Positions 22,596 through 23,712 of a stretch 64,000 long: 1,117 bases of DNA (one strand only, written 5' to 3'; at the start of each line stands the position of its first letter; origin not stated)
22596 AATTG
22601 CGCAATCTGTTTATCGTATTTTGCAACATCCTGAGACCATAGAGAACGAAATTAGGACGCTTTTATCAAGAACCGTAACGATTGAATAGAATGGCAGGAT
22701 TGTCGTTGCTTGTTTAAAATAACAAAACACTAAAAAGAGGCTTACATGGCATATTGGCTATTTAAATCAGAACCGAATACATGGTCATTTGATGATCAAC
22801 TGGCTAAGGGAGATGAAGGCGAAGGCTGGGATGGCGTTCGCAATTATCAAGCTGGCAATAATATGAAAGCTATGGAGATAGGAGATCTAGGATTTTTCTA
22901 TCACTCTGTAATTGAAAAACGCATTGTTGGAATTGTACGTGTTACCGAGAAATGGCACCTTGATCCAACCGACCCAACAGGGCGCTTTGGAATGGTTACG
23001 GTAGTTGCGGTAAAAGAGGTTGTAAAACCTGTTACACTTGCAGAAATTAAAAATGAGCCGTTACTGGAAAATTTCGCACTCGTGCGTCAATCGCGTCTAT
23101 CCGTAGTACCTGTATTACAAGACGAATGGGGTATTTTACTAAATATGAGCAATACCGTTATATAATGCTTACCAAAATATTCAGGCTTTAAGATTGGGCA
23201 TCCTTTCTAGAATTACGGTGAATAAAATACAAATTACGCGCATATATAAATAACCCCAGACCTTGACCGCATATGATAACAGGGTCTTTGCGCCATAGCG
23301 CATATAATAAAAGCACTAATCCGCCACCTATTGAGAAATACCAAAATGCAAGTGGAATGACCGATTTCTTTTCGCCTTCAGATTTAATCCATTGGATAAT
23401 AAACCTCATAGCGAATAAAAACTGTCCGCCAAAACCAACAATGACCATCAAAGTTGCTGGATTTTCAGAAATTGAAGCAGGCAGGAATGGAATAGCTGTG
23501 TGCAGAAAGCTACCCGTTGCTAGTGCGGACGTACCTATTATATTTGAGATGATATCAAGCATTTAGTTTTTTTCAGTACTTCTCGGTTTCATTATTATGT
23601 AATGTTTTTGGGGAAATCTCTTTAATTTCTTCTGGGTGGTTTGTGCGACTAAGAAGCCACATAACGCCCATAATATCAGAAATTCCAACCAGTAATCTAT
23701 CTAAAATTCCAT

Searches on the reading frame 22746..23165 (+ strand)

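Call 52: search_protein_families(library=pfam, proteins=[window:22746-23165:+], max_evalue=0.001)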
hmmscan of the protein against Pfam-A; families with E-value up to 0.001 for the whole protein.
window:22746-23165:+ (139 aa): 1 family
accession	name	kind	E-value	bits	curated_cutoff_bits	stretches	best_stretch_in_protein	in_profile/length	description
PF01878.24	EVE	-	4.3e-42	144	23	1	2-134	1-145/145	EVE domain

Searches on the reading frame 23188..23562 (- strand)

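Call 52: search_protein_families(library=pfam, proteins=[window:23188-23562:-], max_evalue=0.001)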
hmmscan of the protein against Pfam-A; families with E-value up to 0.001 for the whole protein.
window:23188-23562:- (124 aa): 2 families
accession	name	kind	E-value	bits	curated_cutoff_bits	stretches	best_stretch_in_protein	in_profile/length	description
PF07578.16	LAB_N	-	5.1e-31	107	26.7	1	42-112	1-71/71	Lipid A Biosynthesis N-terminal domain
PF14256.11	YwiC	-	0.00016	22.3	25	1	17-120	6-106/126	YwiC-like protein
